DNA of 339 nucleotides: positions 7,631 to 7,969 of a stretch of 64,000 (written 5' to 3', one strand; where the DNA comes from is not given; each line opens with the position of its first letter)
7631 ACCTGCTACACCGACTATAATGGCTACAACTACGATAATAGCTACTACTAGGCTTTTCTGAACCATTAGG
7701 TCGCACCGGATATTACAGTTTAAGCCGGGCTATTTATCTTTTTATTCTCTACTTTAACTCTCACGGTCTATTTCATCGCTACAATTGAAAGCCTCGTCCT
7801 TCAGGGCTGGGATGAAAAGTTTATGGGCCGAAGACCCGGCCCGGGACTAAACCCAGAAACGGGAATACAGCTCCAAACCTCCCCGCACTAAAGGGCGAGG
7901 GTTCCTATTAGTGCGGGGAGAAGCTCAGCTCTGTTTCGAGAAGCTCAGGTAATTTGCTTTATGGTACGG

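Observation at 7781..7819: Dispersed ~40-50 nt hairpin element family with at least 8 copies, all outside coding sequence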

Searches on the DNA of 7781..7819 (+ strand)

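Call 25: build_rna_model(alignment_id=A1, structure=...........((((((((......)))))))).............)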
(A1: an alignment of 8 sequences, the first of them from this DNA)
Model R1 built from alignment A1 (8 sequences, 46 columns); structure: as given.
model positions 39; base pairs 8; branch points 0; effective number of sequences 8; information 0.824 bits per position. Calibrated on 0.2 Mb of random sequence (short: E-values are rough).
structure used (alignment columns):
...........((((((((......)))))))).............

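Call 26: search_with_rna_model(model_id=R1, source=window, filters=off, max_evalue=10)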
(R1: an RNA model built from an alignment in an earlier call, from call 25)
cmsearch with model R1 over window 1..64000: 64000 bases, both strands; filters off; matches with E-value up to 10: 21.
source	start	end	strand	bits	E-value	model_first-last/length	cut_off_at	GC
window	33836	33874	+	44.8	3.1e-09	1-39/39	no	0.54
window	7781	7819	+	43.7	6.2e-09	1-39/39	no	0.49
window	54695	54733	+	40.5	4.2e-08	1-39/39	no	0.41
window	47439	47475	+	37.1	3.2e-07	1-39/39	no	0.54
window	31013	31053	-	34.9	1.2e-06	1-39/39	no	0.46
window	38902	38940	+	33.7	2.5e-06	1-39/39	no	0.51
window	54822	54859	+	33.6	2.7e-06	1-39/39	no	0.45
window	17546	17585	+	33.2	3.3e-06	1-39/39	no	0.55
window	7873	7911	-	28.9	4.4e-05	1-39/39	no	0.56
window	38398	38447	-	13.7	0.42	1-39/39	no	0.44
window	5316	5355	-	11.7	1.4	1-39/39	no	0.55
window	48263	48298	-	10.5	2.8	1-39/39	no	0.42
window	54830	54851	-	10.2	3.5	12-33/39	no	0.41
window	28709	28750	+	10.1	3.7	1-39/39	no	0.45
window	32722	32751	-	9.6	5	1-39/39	no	0.47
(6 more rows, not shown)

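Call 27: search_with_rna_model(model_id=R1, sources=[L001, L003, L004, L005, L006, L007, L008, L009, L010, L011, L012, L015], max_evalue=10)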
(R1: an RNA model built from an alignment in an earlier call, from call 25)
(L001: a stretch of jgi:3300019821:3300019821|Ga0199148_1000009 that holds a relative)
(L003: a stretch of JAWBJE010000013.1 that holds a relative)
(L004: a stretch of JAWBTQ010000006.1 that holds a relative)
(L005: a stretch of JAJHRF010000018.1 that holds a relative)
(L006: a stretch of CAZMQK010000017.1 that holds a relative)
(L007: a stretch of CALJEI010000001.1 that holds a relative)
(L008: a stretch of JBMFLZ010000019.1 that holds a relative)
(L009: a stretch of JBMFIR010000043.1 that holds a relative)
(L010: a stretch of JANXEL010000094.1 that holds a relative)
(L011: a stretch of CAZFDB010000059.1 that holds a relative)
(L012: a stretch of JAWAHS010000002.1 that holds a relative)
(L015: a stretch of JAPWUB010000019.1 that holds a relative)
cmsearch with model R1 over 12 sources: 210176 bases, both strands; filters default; matches with E-value up to 10: 8.
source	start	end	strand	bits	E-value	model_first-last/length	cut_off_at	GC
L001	9878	9916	-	43.7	2e-08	1-39/39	no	0.49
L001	112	151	-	33.2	1.1e-05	1-39/39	no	0.55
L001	9786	9824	+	28.9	0.00014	1-39/39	no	0.56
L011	5831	5870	+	27.1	0.00042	1-39/39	no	0.47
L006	15838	15895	-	12.2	3.3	1-39/39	no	0.52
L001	12342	12381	+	11.7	4.5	1-39/39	no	0.55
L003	9808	9863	+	10.5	9.1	1-39/39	no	0.54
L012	11352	11381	+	10.5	9.2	1-39/39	no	0.37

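Call 31: search_with_rna_model(model_id=R1, sources=[L013, L014, L016, L017, L018, L019, L020, L021, L022, L023, L024, L025, L026, L027, L028, L029, L030, L031, L032, L033, L034, L035, L036, L037, L038, L039, L040, L041, L042, L043, L044, L045, L046, L047, L048, L049, L050, L051, L052, L053, L054, L055, L056, L057, L058, L059, L060, L061, L062, L063, L064, L065, L066, L067, L068, L069, L070, L071, L072, L073, L074, L075, L076, L077, L078, L079, L080, L081, L082], max_evalue=10)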
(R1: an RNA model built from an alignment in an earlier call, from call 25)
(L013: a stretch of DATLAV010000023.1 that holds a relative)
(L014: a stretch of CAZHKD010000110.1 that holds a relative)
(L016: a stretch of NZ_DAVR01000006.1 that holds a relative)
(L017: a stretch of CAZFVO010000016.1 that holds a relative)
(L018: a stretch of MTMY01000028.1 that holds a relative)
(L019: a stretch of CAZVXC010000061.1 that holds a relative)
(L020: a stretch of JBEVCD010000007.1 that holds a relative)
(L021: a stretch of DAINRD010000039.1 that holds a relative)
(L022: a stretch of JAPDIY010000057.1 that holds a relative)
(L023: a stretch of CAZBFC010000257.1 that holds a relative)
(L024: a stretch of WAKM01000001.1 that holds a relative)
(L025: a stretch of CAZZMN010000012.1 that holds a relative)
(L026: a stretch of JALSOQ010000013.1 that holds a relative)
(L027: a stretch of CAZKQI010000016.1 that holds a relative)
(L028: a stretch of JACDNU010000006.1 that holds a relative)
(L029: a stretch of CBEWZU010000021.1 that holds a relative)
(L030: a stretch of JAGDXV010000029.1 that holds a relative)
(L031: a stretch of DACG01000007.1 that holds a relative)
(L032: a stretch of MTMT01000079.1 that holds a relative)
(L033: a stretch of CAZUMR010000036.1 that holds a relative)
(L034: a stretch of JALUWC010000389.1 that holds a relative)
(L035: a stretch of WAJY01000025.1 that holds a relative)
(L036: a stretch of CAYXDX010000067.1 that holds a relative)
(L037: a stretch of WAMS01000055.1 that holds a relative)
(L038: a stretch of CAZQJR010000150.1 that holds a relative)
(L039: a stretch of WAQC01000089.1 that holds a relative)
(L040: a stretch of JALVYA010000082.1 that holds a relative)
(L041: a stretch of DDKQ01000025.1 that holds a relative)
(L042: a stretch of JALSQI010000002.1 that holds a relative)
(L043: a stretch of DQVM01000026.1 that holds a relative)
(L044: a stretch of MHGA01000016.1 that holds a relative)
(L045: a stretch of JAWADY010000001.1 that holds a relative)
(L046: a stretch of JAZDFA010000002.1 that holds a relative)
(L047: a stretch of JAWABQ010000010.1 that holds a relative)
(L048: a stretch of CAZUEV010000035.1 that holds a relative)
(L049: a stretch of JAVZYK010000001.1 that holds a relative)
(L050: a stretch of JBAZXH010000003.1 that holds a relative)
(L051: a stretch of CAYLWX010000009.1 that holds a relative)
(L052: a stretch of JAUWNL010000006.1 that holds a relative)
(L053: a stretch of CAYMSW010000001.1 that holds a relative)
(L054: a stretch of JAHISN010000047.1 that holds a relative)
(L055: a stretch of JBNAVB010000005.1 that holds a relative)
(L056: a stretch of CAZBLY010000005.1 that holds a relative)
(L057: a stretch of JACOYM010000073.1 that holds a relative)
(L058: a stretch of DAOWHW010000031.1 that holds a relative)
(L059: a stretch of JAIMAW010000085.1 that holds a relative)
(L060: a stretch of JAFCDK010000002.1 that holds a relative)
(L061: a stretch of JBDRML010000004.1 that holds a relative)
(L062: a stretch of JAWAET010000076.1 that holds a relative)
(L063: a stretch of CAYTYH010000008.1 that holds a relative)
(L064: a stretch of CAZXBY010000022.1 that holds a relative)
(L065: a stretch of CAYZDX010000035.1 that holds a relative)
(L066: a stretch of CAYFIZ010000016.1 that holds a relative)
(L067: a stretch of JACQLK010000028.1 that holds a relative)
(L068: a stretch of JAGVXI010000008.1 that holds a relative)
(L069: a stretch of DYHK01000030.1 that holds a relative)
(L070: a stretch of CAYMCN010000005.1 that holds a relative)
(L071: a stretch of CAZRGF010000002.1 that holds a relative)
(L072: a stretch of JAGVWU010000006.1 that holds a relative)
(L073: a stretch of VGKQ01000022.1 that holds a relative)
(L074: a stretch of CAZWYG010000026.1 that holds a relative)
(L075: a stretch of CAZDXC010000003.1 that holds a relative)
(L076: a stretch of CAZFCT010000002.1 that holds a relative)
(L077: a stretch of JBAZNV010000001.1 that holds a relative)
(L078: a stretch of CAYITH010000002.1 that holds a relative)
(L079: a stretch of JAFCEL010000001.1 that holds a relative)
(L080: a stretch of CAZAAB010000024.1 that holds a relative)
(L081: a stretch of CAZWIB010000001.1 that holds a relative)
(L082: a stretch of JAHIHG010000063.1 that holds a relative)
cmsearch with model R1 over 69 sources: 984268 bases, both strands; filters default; matches with E-value up to 10: 25.
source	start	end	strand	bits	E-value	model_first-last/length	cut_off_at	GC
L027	12814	12852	-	21.1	0.075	1-39/39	no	0.62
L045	18978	19028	-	18.5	0.36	1-39/39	no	0.41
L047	8303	8341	-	18.3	0.39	1-39/39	no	0.33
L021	4155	4189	+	18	0.49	1-39/39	no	0.43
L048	2095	2149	+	16.8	0.99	1-39/39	no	0.29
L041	2163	2194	-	16.6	1.1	1-39/39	no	0.47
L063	245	280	+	15.5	2.2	1-39/39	no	0.36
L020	11859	11897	-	15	2.9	1-39/39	no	0.46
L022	8027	8055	-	14.8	3.2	1-39/39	no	0.41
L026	8272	8301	+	14.8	3.3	1-39/39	no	0.53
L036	4596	4627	-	14.4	4.1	1-39/39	no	0.47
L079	19356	19394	+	14.4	4.2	1-39/39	no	0.41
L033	9326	9359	-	14.1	4.9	1-39/39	no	0.29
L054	9342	9371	-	14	5.3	1-39/39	no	0.5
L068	6593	6621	+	13.9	5.7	1-39/39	no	0.41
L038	7433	7479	-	13.5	7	1-39/39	no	0.66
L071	13396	13419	-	13.3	8.2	1-39/39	no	0.29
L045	8939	8972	-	13.2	8.4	1-39/39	no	0.32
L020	19527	19578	+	13.2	8.5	1-39/39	no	0.54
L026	15252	15296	-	13.2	8.5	1-39/39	no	0.58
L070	854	890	-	13.2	8.5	1-39/39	no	0.32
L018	20514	20552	-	13.2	8.6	1-39/39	no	0.49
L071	12854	12886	-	13.1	9.2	1-39/39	no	0.39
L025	14377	14410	-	13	9.5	1-39/39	no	0.53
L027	5965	5993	-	13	9.6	1-39/39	no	0.38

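Call 44: search_with_rna_model(model_id=R1, sources=[L083, L084, L085, L086, L087, L088, L089, L090, L091, L092, L093, L094, L095, L096, L097, L098, L099, L100, L101, L102, L103, L104, L105, L106, L107, L108, L109, L110, L111, L112, L113, L114, L115, L116, L117, L118, L119, L120, L121, L122, L123, L124, L125, L126, L127, L128, L129, L130, L131, L132, L133, L134, L135, L136, L137, L138, L139, L140, L141, L142, L143, L144, L145, L146, L147, L148, L149, L150, L151, L152, L153, L154, L155, L156, L157, L158, L159, L160, L161, L162], max_evalue=1)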
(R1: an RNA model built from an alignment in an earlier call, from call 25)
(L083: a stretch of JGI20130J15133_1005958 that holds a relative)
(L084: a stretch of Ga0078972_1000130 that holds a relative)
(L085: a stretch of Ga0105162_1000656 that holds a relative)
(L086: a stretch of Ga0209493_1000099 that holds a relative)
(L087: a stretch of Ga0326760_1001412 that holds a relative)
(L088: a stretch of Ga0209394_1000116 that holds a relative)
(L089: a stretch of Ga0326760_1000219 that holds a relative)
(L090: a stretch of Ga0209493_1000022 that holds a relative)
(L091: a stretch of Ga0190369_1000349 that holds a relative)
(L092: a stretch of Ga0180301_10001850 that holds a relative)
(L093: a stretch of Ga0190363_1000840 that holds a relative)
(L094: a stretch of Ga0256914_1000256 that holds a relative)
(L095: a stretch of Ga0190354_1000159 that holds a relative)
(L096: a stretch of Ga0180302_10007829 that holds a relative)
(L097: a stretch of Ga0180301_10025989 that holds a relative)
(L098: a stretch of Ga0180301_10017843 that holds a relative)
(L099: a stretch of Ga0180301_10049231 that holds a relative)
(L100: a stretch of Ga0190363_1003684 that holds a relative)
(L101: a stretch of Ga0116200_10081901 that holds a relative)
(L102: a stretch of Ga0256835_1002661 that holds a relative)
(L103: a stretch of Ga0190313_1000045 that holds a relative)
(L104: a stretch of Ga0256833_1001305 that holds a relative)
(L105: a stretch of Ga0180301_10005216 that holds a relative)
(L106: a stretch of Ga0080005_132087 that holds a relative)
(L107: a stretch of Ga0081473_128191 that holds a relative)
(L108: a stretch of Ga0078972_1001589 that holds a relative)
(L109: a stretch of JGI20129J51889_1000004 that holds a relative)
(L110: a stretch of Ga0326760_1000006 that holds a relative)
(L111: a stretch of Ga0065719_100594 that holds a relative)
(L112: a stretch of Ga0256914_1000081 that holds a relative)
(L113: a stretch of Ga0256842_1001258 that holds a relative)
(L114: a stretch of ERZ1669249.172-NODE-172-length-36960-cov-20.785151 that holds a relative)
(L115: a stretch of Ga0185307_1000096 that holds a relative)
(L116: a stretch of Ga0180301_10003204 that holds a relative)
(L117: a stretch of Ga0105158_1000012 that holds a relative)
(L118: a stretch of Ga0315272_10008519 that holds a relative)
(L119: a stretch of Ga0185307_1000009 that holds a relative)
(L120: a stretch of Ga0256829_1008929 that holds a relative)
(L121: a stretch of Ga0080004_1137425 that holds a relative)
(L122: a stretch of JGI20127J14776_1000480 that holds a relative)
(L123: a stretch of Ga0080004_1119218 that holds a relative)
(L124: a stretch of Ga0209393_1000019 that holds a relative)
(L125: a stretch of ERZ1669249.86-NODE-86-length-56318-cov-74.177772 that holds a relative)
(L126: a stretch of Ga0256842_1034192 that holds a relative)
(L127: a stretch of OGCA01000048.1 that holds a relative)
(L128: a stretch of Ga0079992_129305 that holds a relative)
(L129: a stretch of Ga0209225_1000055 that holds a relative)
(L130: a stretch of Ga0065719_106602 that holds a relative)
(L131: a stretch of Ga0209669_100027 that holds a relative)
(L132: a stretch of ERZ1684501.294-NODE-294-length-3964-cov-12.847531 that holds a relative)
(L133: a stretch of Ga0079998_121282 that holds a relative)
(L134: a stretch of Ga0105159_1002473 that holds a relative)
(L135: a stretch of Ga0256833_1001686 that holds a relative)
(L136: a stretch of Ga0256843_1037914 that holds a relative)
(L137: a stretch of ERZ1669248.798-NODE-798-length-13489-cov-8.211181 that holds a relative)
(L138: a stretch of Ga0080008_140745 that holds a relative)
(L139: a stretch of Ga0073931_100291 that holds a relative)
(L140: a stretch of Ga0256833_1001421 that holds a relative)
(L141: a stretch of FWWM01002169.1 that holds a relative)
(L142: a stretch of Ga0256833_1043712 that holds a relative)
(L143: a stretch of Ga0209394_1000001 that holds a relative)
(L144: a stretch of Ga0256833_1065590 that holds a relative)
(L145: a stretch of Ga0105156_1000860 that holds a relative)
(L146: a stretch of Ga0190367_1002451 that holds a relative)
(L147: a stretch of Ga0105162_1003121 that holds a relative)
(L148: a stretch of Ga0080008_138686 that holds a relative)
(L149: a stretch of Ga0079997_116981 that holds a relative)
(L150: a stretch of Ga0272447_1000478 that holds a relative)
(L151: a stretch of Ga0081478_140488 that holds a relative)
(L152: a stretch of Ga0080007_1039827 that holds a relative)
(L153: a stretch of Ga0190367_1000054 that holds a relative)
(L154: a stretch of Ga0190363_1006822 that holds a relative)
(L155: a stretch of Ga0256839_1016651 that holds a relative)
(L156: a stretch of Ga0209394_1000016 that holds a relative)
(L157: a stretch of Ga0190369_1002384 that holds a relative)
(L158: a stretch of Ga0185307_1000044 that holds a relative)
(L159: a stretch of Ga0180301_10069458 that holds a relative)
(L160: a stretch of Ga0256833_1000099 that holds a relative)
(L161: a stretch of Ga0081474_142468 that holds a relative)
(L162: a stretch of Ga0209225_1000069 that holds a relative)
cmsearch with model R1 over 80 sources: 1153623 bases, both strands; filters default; matches with E-value up to 1: 44.
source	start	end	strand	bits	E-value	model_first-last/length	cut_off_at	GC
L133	12009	12047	+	46.8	1.7e-08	1-39/39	no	0.64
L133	11378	11416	-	46.8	1.8e-08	1-39/39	no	0.62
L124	7238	7276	-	46.3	2.3e-08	1-39/39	no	0.64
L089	645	683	-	44.7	6.2e-08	1-39/39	no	0.64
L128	16634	16672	-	39.4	1.5e-06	1-39/39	no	0.64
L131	16855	16893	-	39.4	1.5e-06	1-39/39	no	0.64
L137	833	871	-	38.8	2.1e-06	1-39/39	no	0.54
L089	12084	12122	+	38.8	2.2e-06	1-39/39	no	0.64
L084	16745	16783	+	38.3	2.8e-06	1-39/39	no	0.64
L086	8243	8281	-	37.4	4.8e-06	1-39/39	no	0.64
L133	14014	14052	+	36.8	7.2e-06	1-39/39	no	0.46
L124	4052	4090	+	34.9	2.2e-05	1-39/39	no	0.51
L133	15279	15318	+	34.3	3.1e-05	1-39/39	no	0.65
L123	2290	2328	-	30.9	0.00024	1-39/39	no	0.41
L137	5082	5120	-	30.5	0.00031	1-39/39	no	0.64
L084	2507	2545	+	29.3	0.00064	1-39/39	no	0.54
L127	2285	2323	-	27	0.0025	1-39/39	no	0.59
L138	2285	2323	-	27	0.0025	1-39/39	no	0.59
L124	13942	13978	-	27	0.0025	1-39/39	no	0.68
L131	11366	11403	-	26.8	0.0028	1-39/39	no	0.63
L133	167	205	-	26.6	0.0031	1-39/39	no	0.59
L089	6174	6211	+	22.8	0.031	1-39/39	no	0.68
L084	2381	2419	+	22.3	0.042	1-39/39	no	0.49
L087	7882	7918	-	22.2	0.046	1-39/39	no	0.65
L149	12331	12372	+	21.9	0.054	1-39/39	no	0.52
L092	16217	16255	-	21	0.092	1-39/39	no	0.46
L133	8614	8643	+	21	0.096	10-39/39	no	0.67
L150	10526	10559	+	20.4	0.13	1-39/39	no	0.56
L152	745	783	-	20.3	0.14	1-39/39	no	0.64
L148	12345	12367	+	20.2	0.15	12-34/39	no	0.65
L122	10163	10201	-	20.2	0.15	1-39/39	no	0.31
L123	12827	12865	-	20.2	0.15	1-39/39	no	0.31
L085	17498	17536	-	20.1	0.16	1-39/39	no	0.62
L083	4245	4283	+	19.9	0.18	1-39/39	no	0.44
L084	11396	11434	+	19.9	0.18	1-39/39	no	0.44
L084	11637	11676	+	19.4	0.24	1-39/39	no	0.73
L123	987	1024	+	18.7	0.37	1-39/39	no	0.47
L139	5075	5114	+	18.7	0.38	1-39/39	no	0.47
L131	11547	11583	-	18.4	0.44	1-39/39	no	0.54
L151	7240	7281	+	18.4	0.44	1-39/39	no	0.52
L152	12331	12372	+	18.4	0.44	1-39/39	no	0.52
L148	748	786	-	18.4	0.44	1-39/39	no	0.62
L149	747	785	-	18.4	0.44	1-39/39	no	0.62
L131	11374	11393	+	17.7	0.68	12-31/39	no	0.8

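Call 61: search_with_rna_model(model_id=R1, sources=[window, L011, L084, L086, L087, L089, L123, L124, L127, L128, L131, L133, L137, L148, L152, L085, L027, L139, L092], max_evalue=0.5, make_alignment=true)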
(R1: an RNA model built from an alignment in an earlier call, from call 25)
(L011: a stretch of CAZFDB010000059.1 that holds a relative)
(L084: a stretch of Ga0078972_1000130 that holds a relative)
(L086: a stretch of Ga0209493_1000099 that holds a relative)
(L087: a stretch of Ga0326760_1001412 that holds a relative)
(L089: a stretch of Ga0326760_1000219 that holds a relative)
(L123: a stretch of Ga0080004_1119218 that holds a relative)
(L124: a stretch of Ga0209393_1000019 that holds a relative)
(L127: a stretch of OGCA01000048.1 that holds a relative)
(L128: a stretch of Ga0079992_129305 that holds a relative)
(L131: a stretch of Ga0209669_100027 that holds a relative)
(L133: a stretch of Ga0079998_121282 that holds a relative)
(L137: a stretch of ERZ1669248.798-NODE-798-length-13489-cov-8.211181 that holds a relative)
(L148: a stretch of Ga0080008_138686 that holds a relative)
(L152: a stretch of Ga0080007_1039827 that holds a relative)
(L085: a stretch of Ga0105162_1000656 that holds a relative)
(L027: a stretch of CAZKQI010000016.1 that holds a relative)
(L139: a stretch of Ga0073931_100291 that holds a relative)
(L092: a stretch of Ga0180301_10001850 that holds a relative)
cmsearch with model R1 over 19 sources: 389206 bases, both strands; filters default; matches with E-value up to 0.5: 49.
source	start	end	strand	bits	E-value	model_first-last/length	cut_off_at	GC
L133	12009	12047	+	46.8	5.8e-09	1-39/39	no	0.64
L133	11378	11416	-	46.8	5.9e-09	1-39/39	no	0.62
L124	7238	7276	-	46.3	7.9e-09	1-39/39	no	0.64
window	33836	33874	+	44.8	1.9e-08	1-39/39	no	0.54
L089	645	683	-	44.7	2.1e-08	1-39/39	no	0.64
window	7781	7819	+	43.7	3.8e-08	1-39/39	no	0.49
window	54695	54733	+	40.5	2.5e-07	1-39/39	no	0.41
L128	16634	16672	-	39.4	5e-07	1-39/39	no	0.64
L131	16855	16893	-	39.4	5e-07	1-39/39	no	0.64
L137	833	871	-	38.8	6.9e-07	1-39/39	no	0.54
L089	12084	12122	+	38.8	7.3e-07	1-39/39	no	0.64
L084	16745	16783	+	38.3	9.4e-07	1-39/39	no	0.64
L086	8243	8281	-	37.4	1.6e-06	1-39/39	no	0.64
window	47439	47475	+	37.1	1.9e-06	1-39/39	no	0.54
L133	14014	14052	+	36.8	2.4e-06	1-39/39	no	0.46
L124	4052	4090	+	34.9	7.3e-06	1-39/39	no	0.51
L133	15279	15318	+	34.3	1.1e-05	1-39/39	no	0.65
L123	2290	2328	-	30.9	8e-05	1-39/39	no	0.41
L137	5082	5120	-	30.5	0.00011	1-39/39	no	0.64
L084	2507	2545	+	29.3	0.00022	1-39/39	no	0.54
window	7873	7911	-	28.9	0.00027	1-39/39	no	0.56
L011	5831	5870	+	27.1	0.00078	1-39/39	no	0.47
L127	2285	2323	-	27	0.00083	1-39/39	no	0.59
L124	13942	13978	-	27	0.00084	1-39/39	no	0.68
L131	11366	11403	-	26.8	0.00093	1-39/39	no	0.63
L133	167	205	-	26.6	0.0011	1-39/39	no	0.59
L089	6174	6211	+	22.8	0.011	1-39/39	no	0.68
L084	2381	2419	+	22.3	0.014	1-39/39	no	0.49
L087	7882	7918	-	22.2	0.016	1-39/39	no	0.65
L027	12814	12852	-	21.1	0.03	1-39/39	no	0.62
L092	16217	16255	-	21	0.031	1-39/39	no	0.46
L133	8614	8643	+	21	0.032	10-39/39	no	0.67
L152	745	783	-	20.3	0.049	1-39/39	no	0.64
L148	12345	12367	+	20.2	0.049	12-34/39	no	0.65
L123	12827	12865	-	20.2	0.05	1-39/39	no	0.31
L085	17498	17536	-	20.1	0.054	1-39/39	no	0.62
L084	11396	11434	+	19.9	0.059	1-39/39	no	0.44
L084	11637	11676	+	19.4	0.082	1-39/39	no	0.73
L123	987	1024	+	18.7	0.12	1-39/39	no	0.47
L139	5075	5114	+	18.7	0.13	1-39/39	no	0.47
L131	11547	11583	-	18.4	0.15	1-39/39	no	0.54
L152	12331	12372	+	18.4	0.15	1-39/39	no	0.52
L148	748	786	-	18.4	0.15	1-39/39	no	0.62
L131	11374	11393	+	17.7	0.23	12-31/39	no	0.8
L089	5709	5747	+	16.7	0.41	1-39/39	no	0.49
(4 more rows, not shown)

Alignment A3: 49 matches aligned to the model, 48 columns, each read 5' to 3' on its own strand. Consensus structure (alignment columns), stored with it:
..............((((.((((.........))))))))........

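Call 69: build_rna_model(alignment_id=A3)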
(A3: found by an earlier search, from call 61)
Model R2 built from alignment A3 (49 sequences, 48 columns); structure: stored with the alignment.
model positions 39; base pairs 8; branch points 0; effective number of sequences 49; information 0.884 bits per position. Calibrated on 0.2 Mb of random sequence (short: E-values are rough).
structure used (alignment columns):
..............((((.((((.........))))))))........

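Call 70: search_with_rna_model(model_id=R2, source=window, filters=off, max_evalue=5)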
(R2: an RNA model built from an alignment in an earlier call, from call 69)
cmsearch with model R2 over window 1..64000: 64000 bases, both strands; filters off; matches with E-value up to 5: 26.
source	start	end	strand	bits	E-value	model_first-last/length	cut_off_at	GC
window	7781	7819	+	42.7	4.8e-10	1-39/39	no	0.49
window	33836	33874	+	41.8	8.9e-10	1-39/39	no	0.54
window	54695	54733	+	36.4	3.2e-08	1-39/39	no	0.41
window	7873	7911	-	35.5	5.8e-08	1-39/39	no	0.56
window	47439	47475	+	30.7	1.4e-06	1-39/39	no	0.54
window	54822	54859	+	29.4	3.5e-06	1-39/39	no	0.45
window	31013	31053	-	26.5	2.4e-05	1-39/39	no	0.46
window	17546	17585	+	25.3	5.3e-05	1-39/39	no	0.55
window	38902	38940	+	24.8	7.7e-05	1-39/39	no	0.51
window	5316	5355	-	16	0.028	1-39/39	no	0.55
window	32722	32751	-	14.3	0.088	1-39/39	no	0.47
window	38398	38447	-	13.4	0.16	1-39/39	no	0.44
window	52118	52144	+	11.6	0.54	1-39/39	no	0.41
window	20970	21007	+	11.4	0.62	1-39/39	no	0.5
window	48263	48298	-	10.8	0.9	1-39/39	no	0.42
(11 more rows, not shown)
